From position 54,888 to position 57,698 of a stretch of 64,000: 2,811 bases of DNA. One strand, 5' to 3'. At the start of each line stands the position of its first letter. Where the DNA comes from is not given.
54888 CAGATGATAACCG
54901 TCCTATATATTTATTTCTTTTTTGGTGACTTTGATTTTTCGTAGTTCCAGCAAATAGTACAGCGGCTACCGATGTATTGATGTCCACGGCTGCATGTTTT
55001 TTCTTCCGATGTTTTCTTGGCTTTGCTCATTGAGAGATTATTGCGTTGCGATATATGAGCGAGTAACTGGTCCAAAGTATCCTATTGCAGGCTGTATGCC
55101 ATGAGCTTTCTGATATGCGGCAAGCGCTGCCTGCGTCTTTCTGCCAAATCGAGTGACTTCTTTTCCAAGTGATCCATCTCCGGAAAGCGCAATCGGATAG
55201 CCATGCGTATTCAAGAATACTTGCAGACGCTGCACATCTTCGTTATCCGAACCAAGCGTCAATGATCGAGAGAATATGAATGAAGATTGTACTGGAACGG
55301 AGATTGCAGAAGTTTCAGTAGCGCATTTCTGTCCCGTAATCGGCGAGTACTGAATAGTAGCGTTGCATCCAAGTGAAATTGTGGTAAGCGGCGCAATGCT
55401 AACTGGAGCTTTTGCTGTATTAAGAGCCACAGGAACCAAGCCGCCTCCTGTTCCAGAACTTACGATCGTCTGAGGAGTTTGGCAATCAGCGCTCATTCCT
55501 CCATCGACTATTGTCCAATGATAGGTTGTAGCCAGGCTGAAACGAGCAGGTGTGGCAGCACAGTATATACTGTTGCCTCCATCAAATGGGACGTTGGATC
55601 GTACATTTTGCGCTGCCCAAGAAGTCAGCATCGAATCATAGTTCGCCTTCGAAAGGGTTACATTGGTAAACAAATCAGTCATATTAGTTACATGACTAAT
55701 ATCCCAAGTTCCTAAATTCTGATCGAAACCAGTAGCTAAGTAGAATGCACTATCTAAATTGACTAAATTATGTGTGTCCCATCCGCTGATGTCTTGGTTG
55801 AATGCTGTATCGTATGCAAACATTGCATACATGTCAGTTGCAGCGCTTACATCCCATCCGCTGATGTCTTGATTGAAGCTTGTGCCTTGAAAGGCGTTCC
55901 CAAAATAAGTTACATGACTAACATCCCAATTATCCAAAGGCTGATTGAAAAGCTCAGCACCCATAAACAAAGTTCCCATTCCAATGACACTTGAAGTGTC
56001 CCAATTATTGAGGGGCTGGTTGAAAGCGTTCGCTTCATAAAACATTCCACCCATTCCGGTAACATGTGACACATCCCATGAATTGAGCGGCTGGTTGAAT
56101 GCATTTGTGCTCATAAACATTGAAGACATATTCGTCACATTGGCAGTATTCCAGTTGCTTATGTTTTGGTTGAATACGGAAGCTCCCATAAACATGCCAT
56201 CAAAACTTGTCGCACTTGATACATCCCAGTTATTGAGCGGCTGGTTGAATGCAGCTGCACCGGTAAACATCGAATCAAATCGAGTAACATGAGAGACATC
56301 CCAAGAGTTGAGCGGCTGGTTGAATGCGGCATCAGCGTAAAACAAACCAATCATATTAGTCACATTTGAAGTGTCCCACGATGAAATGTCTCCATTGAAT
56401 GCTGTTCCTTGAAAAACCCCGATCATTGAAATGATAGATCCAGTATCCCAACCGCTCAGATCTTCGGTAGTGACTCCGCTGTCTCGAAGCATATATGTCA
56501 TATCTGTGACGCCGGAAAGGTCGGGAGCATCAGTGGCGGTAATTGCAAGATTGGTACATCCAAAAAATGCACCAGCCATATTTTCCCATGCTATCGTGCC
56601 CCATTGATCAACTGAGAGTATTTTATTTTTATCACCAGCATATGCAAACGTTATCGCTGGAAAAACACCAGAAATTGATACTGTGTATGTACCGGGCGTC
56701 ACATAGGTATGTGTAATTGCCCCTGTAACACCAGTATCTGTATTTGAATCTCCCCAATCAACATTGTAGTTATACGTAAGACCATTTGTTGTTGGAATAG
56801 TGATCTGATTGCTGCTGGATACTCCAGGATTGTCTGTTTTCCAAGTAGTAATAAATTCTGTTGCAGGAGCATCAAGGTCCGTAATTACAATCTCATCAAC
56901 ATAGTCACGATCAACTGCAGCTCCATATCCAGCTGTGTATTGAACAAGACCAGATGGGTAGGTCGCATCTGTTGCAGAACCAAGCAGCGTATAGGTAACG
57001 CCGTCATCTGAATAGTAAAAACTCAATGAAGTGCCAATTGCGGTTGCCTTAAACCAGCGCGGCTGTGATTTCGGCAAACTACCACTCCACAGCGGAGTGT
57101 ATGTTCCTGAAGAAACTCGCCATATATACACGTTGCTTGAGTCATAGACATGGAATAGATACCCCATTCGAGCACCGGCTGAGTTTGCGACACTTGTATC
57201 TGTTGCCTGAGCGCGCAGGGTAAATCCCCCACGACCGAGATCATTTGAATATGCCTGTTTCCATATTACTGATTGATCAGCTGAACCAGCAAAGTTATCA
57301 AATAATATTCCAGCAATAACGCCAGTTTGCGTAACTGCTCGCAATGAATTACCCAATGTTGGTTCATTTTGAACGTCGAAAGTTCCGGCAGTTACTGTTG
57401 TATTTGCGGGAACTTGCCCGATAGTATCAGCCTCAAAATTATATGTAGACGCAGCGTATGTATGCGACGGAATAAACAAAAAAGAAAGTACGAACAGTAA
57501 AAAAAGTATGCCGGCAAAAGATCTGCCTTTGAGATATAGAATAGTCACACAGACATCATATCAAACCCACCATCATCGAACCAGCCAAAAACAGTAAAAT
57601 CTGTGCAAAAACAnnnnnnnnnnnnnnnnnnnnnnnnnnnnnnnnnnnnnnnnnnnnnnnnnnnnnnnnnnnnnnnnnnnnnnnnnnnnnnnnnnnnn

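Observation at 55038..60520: Tandem pair of giant secreted repeat proteins, both ending in PG_binding_1 domains, with near-identical intragenic DNA repeats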

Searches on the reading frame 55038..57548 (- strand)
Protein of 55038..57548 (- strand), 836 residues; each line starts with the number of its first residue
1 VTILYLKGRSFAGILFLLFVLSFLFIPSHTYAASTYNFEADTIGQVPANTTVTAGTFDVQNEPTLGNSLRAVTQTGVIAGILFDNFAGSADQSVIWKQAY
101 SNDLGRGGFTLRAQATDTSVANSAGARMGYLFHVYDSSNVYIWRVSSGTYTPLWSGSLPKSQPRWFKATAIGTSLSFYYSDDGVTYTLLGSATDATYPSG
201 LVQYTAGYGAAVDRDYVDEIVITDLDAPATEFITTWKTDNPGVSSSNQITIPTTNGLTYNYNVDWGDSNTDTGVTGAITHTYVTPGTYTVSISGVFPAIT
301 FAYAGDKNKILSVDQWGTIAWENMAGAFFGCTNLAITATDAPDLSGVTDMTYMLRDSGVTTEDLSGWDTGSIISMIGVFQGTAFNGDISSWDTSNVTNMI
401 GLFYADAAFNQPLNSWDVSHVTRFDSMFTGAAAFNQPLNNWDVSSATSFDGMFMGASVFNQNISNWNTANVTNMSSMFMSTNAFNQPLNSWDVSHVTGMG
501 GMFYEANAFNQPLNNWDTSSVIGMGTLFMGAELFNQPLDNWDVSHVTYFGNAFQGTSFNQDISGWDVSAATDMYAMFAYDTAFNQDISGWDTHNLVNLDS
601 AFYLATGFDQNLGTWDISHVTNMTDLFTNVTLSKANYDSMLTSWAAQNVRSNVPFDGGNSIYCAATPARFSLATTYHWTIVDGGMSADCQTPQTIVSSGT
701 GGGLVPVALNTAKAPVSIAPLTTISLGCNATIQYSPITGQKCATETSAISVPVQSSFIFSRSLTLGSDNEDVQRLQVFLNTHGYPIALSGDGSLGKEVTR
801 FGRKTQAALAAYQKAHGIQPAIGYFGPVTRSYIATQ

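Call 3: search_protein_families(library=pfam, proteins=[window:55038-57548:-], max_evalue=0.1)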
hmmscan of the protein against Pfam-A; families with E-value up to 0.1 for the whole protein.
window:55038-57548:- (836 aa): 4 families
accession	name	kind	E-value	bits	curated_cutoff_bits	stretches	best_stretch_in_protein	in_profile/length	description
PF03382.20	DUF285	-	1.4e-100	331.9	25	4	433-541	12-120/120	Mycoplasma protein of unknown function, DUF285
PF01471.23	PG_binding_1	-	5.7e-07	30.1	23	1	769-829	2-53/57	Putative peptidoglycan binding domain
PF18911.6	PKD_4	-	2.9e-05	24.5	27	1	253-292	29-66/85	PKD domain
PF00801.26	PKD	-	0.017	15.5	23.5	1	253-292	26-63/80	PKD domain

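Call 4: search_protein_families(library=ncbifam, proteins=[window:55038-57548:-], max_evalue=0.1)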
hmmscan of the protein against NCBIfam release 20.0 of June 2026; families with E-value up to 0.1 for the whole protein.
window:55038-57548:- (836 aa): 3 families
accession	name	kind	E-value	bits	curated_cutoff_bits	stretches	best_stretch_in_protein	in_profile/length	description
NF045896.1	Mbov_0838_LP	exception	3.3e-76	257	500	4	325-453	250-379/433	Mbov_0838 family PARCEL repeat surface lipoprotein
TIGR02167.2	Liste_lipo_26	repeat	9.1e-33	111.5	30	5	452-476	1-26/26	PARCEL repeat-containing surface protein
NF058578.1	CPR_pilus_PamR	equivalog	0.0014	17.6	300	1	242-293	161-221/297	pilus system RbmA-like protein PamR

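Call 13: find_homologous_proteins(query=window:55038-57548:-, max_evalue=0.00001)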
Query window:55038-57548:- (836 aa): 5141 proteins with E <= 0.00001 among 8000 candidates; the best 120 are listed.
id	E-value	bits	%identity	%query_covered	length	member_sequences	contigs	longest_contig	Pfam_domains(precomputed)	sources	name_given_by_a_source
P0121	0.0e+0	1547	84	100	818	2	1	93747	PF03382.21,PF01471.24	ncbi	-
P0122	0.0e+0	1356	74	100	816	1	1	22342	PF03382.21,PF01471.24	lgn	-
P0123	0.0e+0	1187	45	54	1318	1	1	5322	PF03382.21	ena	-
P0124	0.0e+0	1129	45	41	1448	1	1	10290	PF03382.21,PF18962.8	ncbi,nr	ncbi:MAG: BspA family leucine-rich repeat surface protein [Bacteroidales bacterium]|nr:BspA family l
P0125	0.0e+0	1106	45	72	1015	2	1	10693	PF03382.21,PF00801.27,PF01471.24,PF18911.7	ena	-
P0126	0.0e+0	1099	45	56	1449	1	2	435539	PF03382.21,PF00801.27,PF18962.8,PF18911.7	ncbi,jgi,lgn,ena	-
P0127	0.0e+0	1088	41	59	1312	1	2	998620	PF03382.21,PF00801.27,PF18962.8,PF18911.7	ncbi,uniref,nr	ncbi:BspA family leucine-rich repeat surface protein [Zobellia nedashkovskayae]|uniref:BspA family l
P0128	0.0e+0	1067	44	55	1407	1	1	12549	PF03382.21,PF00801.27,PF18962.8,PF18911.7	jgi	jgi:surface protein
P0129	0.0e+0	1048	44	55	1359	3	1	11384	PF03382.21,PF18998.7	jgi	jgi:surface protein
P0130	0.0e+0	1047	39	60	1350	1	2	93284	PF03382.21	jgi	-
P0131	0.0e+0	1047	45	34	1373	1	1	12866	PF03382.21,PF00801.27,PF18911.7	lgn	-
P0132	0.0e+0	1031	36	61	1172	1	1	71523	PF03382.21,PF00801.27,PF18911.7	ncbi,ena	-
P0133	0.0e+0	1029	45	42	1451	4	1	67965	PF03382.21,PF00801.27,PF03457.20,PF18911.7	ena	-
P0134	0.0e+0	1024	47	56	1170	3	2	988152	PF03382.21,PF00801.27,PF18911.7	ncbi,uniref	ncbi:BspA family leucine-rich repeat surface protein [Spongiimicrobium sp. 2-473A-2-J]|uniref:BspA f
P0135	0.0e+0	1023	45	55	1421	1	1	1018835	PF03382.21,PF00801.27,PF18962.8,PF18911.7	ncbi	ncbi:BspA family leucine-rich repeat surface protein [Flagellimonas sp. 2504JD4-2]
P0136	0.0e+0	1020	41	56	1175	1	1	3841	PF25061.1,PF03382.21,PF00801.27,PF18911.7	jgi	jgi:surface protein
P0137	3.5e-298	1010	43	54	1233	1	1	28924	PF03382.21,PF00801.27,PF18962.8,PF18911.7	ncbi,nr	ncbi:MAG: BspA family leucine-rich repeat surface protein [Cytophagales bacterium]|nr:BspA family le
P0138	1.7e-294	998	44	60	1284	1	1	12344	PF03382.21,PF00801.27,PF18962.8,PF18911.7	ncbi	-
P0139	4.2e-292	990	46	44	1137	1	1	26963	PF03382.21,PF23619.2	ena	-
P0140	5.5e-292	989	42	40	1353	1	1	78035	PF03382.21,PF00801.27,PF18962.8,PF18911.7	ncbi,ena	-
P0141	1.6e-291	988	42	55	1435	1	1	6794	PF03382.21,PF00801.27,PF18911.7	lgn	-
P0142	3.9e-290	983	41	55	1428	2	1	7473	PF03382.21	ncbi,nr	ncbi:MAG TPA: BspA family leucine-rich repeat surface protein, partial [Flavobacteriales bacterium]|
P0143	1.1e-289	982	44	39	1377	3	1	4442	PF03382.21,PF00801.27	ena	-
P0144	1.4e-289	981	42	37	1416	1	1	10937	PF03382.21,PF00801.27,PF18911.7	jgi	jgi:surface protein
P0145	5.8e-289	979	44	56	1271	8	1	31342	PF03382.21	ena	-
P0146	1.4e-286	971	36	61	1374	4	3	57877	PF03382.21,PF13205.13,PF18962.8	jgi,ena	-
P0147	2.3e-285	967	45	56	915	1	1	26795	PF03382.21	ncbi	-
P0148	8.4e-284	962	42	55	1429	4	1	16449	PF03382.21,PF18962.8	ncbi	-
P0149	6.2e-282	956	40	53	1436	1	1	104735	PF07679.23,PF05589.18,PF03382.21,PF00801.27,PF18911.7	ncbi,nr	ncbi:MAG: BspA family leucine-rich repeat surface protein [Gammaproteobacteria bacterium]|nr:BspA fa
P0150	2.0e-280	951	44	45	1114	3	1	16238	PF03382.21,PF18962.8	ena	-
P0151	4.4e-280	950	41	58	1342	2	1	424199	PF03382.21,PF00801.27,PF13585.13,PF18911.7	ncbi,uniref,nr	ncbi:BspA family leucine-rich repeat surface protein [Confluentibacter citreus]|uniref:BspA family l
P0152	6.5e-278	943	46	61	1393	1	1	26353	PF03382.21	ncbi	ncbi:BspA family leucine-rich repeat surface protein, partial [Parapedobacter sp.]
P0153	8.1e-278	942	42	57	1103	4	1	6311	PF03382.21,PF00801.27,PF02494.23,PF16403.12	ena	-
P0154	1.8e-277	941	41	43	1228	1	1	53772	PF03382.21,PF00801.27,PF17829.8,PF18911.7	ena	-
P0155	1.1e-276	939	48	54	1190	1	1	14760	PF03382.21,PF00801.27,PF18962.8,PF18911.7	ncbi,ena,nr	ncbi:MAG: Uncharacterised protein [Bacteroidota bacterium]|nr:MAG: Uncharacterised protein [Bacteroi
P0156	3.7e-274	930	44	54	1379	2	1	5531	PF25061.1,PF03382.21,PF00801.27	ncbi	ncbi:MAG: hypothetical protein DSY77_13210, partial [Bacteroidetes bacterium]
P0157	3.8e-273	927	43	51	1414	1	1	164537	PF03382.21,PF00801.27,PF18962.8,PF18911.7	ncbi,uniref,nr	ncbi:putative secreted protein (Por secretion system target) [Mesonia algae]|uniref:Putative secrete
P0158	2.9e-272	924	37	56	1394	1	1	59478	PF03382.21,PF02494.23,PF18962.8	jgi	jgi:surface protein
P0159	3.6e-270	917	50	39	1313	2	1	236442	PF03382.21,PF00801.27,PF18962.8,PF18911.7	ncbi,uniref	ncbi:BspA family leucine-rich repeat surface protein [Flagellimonas lutimaris]|uniref:BspA family le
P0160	3.7e-270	917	41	60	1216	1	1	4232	PF03382.21,PF18962.8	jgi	-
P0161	1.5e-269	915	41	55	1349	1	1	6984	PF03382.21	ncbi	-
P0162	1.5e-268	912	46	56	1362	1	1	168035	PF03382.21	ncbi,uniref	ncbi:BspA family leucine-rich repeat surface protein, partial [Parapedobacter sp. 10938]|uniref:BspA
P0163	1.9e-267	908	45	57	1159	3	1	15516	PF03382.21,PF25059.2,PF13585.13,PF00041.28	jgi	-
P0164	9.9e-267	906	44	44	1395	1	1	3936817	PF03382.21,PF00801.27,PF18962.8,PF18911.7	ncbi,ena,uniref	ncbi:BspA family leucine-rich repeat surface protein [Flagellimonas sp.]|uniref:BspA family leucine-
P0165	1.8e-265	902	45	56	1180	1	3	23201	PF03382.21,PF00801.27,PF18962.8,PF18911.7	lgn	-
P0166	3.5e-264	897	45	38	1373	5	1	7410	PF03382.21,PF00801.27,PF18962.8,PF00041.28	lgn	-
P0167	1.4e-263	895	45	56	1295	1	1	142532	PF03382.21,PF02494.23,PF18962.8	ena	-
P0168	4.4e-263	894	44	55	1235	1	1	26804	PF03382.21,PF00801.27,PF18911.7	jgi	jgi:surface protein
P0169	1.6e-262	892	38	59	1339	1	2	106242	PF25061.1,PF03382.21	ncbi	-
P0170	1.9e-262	892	49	30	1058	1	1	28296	PF03382.21,PF00801.27,PF18911.7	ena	-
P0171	2.8e-262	891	42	54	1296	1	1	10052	PF03382.21,PF00801.27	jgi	jgi:surface protein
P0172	4.0e-262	891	39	56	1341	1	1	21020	PF25061.1,PF03382.21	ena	-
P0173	2.9e-261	888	37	58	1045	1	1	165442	PF03382.21,PF00801.27,PF18962.8,PF18911.7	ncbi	ncbi:MAG: hypothetical protein RhofKO_02480 [Rhodothermales bacterium]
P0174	3.7e-261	887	47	56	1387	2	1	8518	PF03382.21,PF00801.27,PF18962.8,PF18911.7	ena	-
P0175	1.1e-260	886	42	63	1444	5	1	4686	PF03382.21,PF00801.27,PF18911.7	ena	-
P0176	4.8e-260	884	44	56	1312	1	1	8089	PF03382.21,PF00801.27,PF18962.8,PF18911.7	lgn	-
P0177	6.0e-260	883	46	40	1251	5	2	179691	PF03382.21,PF02494.23,PF18962.8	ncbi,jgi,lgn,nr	ncbi:MAG: BspA family leucine-rich repeat surface protein [Carboxylicivirga sp.]|jgi:surface protein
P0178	8.6e-260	883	39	54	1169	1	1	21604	PF03382.21,PF15780.12,PF13585.13,PF07610.18,PF22544.3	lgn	-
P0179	8.7e-260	883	43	56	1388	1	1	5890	PF03382.21,PF00801.27,PF18962.8,PF18911.7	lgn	-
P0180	2.3e-259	881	40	62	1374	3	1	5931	PF03382.21,PF18962.8,PF18911.7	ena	-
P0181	9.6e-259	879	46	42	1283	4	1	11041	PF03382.21,PF18300.8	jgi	jgi:surface protein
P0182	4.7e-257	874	47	55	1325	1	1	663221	PF03382.21,PF16410.11,PF00801.27,PF18962.8,PF18911.7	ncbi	-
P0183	1.2e-256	872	46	42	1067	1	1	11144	PF03382.21,PF00801.27,PF18911.7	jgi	-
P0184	1.5e-256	872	45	39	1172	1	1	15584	PF25061.1,PF03382.21,PF00801.27,PF18911.7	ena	-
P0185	2.7e-256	871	42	59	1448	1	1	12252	PF03382.21,PF13585.13,PF18911.7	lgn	-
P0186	1.7e-255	869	46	56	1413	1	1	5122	PF03382.21,PF00801.27,PF18962.8,PF18911.7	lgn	-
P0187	2.3e-254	865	46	56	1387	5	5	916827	PF03382.21,PF00801.27,PF18962.8,PF18911.7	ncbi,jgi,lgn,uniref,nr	ncbi:BspA family leucine-rich repeat surface protein [Allomuricauda sp. ARW1Y1]|jgi:surface protein|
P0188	6.5e-254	863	46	41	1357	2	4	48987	PF03382.21,PF13385.14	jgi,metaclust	metaclust:\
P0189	3.1e-253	861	42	55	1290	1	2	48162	PF03382.21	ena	-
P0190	6.1e-252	857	45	55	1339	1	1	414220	PF05589.18,PF03382.21,PF00801.27,PF02494.23,PF18962.8,PF18911.7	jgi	jgi:surface protein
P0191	2.2e-251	855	48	49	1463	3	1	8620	PF03382.21,PF18962.8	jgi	jgi:surface protein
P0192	4.7e-251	854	44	36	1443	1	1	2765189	PF03382.21,PF00801.27,PF18911.7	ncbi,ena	-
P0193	5.8e-251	854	49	55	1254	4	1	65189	PF03382.21,PF00801.27,PF18962.8,PF18911.7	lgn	-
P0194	9.1e-251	853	38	61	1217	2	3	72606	PF03382.21,PF25833.1,PF21910.3,PF00041.28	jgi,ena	jgi:surface protein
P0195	1.2e-250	853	43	56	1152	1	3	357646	PF03382.21,PF00801.27,PF18962.8,PF18911.7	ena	-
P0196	2.3e-250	852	43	45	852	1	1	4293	PF03382.21,PF00801.27,PF18911.7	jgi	jgi:surface protein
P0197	1.7e-249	849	45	45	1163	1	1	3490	PF03382.21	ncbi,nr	ncbi:MAG: DUF285 domain-containing protein, partial [Bacteroidales bacterium]|nr:DUF285 domain-conta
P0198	5.0e-249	847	48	55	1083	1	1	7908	PF03382.21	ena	-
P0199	1.2e-247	843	47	41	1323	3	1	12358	PF03382.21,PF00801.27,PF18962.8,PF18911.7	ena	-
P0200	2.7e-247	842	41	42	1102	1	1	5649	PF03382.21,PF18911.7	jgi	jgi:surface protein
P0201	1.3e-246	839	40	55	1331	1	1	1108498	PF03382.21,PF00801.27,PF18962.8,PF18911.7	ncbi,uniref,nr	ncbi:BspA family leucine-rich repeat surface protein [Muricauda sp. CAU 1633]|uniref:BspA family leu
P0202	1.4e-245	836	42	60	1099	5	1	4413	PF03382.21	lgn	-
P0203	3.6e-245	834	51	48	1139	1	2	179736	PF03382.21,PF13205.13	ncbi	-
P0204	1.3e-243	829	49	49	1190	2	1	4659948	PF03382.21,PF15780.12,PF13585.13,PF07610.18,PF22544.3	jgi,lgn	jgi:gliding motility-associated-like protein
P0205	1.5e-243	829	50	30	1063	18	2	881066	PF03382.21,PF00801.27,PF18962.8,PF18911.7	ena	-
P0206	1.8e-243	829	35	64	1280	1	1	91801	PF03382.21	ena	-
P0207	5.5e-243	827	42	55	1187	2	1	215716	PF03382.21,PF18962.8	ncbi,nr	ncbi:hypothetical protein A9Q86_16055 [Flavobacteriales bacterium 33_180_T64]|nr:hypothetical protei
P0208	1.0e-242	826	39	72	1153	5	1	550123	PF03382.21,PF00801.27,PF18962.8,PF18911.7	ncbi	-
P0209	1.3e-242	826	43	45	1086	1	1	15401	PF03382.21,PF00801.27,PF18911.7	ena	-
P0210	1.5e-242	826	45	59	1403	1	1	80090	PF03382.21,PF18962.8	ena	-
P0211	1.8e-241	822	45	32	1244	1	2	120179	PF23237.2,PF03382.21,PF18300.8,PF18962.8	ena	-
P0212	1.9e-241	822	40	55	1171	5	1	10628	PF03382.21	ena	-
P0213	5.7e-241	821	47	56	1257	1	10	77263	PF03382.21,PF00801.27,PF02494.23,PF18962.8,PF18911.7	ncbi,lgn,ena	-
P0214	9.2e-241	820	39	67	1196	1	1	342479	PF03382.21,PF00801.27,PF18911.7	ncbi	ncbi:MAG: BspA family leucine-rich repeat surface protein [Bacteroidota bacterium]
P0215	9.9e-241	820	44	39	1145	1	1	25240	PF03382.21,PF00801.27,PF18911.7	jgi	jgi:surface protein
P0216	3.0e-239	815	44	32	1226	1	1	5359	PF03382.21,PF18962.8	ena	-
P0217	4.3e-239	814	47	39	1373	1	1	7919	PF03382.21,PF00801.27,PF18962.8,PF00041.28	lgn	-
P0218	1.2e-238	813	48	48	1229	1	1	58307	PF03382.21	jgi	jgi:surface protein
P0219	1.9e-237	809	41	56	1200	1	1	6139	PF05589.18,PF03382.21,PF18962.8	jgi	-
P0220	1.1e-235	803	43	58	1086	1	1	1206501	PF03382.21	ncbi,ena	-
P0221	1.9e-235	802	53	72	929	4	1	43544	PF03382.21,PF01471.24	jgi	jgi:surface protein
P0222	3.3e-235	802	45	56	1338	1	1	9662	PF03382.21,PF00801.27,PF18962.8,PF18911.7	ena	-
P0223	3.3e-235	801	49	33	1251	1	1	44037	PF03382.21,PF00801.27,PF18911.7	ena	-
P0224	6.1e-235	801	48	36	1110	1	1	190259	PF03382.21,PF00801.27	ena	-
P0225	1.1e-234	800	43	55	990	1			PF03382.21,PF00801.27,PF18911.7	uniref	uniref:BspA family leucine-rich repeat surface protein n=1 Tax=Muricauda brasiliensis TaxID=2162892 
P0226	1.5e-234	799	43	55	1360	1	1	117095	PF03382.21,PF13585.13,PF13205.13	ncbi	-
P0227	4.9e-234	798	47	54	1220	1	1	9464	PF03382.21,PF18998.7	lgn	-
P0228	2.4e-233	795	38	56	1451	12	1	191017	PF05589.18,PF03382.21,PF18962.8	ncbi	-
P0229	5.4e-233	794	47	40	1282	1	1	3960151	PF03382.21,PF00801.27,PF18962.8,PF18911.7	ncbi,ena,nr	nr:BspA family leucine-rich repeat surface protein [uncultured Allomuricauda sp.]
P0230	7.9e-233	794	39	51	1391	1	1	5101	PF03382.21,PF00801.27,PF18962.8,PF18911.7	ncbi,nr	ncbi:MAG: BspA family leucine-rich repeat surface protein, partial [Cytophagales bacterium]|nr:BspA 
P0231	1.7e-231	789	45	55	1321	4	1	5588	PF03382.21,PF22544.3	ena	-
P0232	3.5e-231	788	51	72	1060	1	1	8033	PF03382.21,PF01471.24,PF18911.7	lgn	-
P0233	2.4e-230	785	42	49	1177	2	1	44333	PF03382.21,PF00801.27,PF13205.13,PF18911.7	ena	-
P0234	2.6e-230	785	49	36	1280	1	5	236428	PF03382.21,PF00801.27,PF18962.8,PF18911.7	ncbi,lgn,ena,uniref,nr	ncbi:BspA family leucine-rich repeat surface protein [Muricauda ruestringensis]|uniref:BspA family l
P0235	1.0e-229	783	42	50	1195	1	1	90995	PF03382.21,PF18962.8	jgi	jgi:surface protein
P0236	1.0e-229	783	48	34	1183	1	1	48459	PF03382.21,PF00801.27,PF18911.7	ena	-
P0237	2.2e-229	782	49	36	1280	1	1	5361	PF03382.21,PF00801.27,PF18962.8,PF18911.7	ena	-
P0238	3.5e-229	782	43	56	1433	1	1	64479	PF03382.21,PF00801.27,PF13205.13,PF18962.8,PF18911.7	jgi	-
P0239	2.0e-228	779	33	47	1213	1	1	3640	PF03382.21,PF00801.27,PF18911.7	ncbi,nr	ncbi:MAG: DUF285 domain-containing protein, partial [Flavobacteriales bacterium]|nr:DUF285 domain-co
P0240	3.6e-228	778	48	38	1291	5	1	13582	PF03382.21,PF00801.27,PF18962.8,PF18911.7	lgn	-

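Call 15: find_encoding_contigs(protein=P0121, flank=10000, max_places=3)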
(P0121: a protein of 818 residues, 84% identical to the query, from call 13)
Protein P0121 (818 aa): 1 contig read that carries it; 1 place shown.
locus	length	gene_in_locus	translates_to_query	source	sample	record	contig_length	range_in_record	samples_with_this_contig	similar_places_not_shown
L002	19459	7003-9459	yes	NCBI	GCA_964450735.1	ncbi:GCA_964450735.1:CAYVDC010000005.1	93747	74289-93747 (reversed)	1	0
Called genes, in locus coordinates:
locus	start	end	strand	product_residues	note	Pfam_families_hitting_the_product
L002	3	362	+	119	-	?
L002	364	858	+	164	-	PF00856:SET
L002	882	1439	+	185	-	-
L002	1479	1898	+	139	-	PF00903:Glyoxalase, PF06983:3-dmu-9_3-mt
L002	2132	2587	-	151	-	PF04892:VanZ-LLP1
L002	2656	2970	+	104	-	PF22277:EncFtn-like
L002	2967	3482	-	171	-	PF08922:DUF1905 (weak), PF13376:OmdA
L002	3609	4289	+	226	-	-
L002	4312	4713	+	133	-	PF00293:NUDIX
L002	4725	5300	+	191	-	-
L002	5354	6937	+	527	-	PF19078:Big_12, PF24684:Vgb_lyase, PF01471:PG_binding_1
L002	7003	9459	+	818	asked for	PF03382:DUF285, PF01471:PG_binding_1 (weak)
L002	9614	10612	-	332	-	PF01545:Cation_efflux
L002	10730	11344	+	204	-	PF10648:Gmad2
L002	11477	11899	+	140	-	PF22381:Staph_reg_Sar_Rot (faint), PF01047:MarR, PF12802:MarR_2, PF13463:HTH_27, PF13412:HTH_24 (weak)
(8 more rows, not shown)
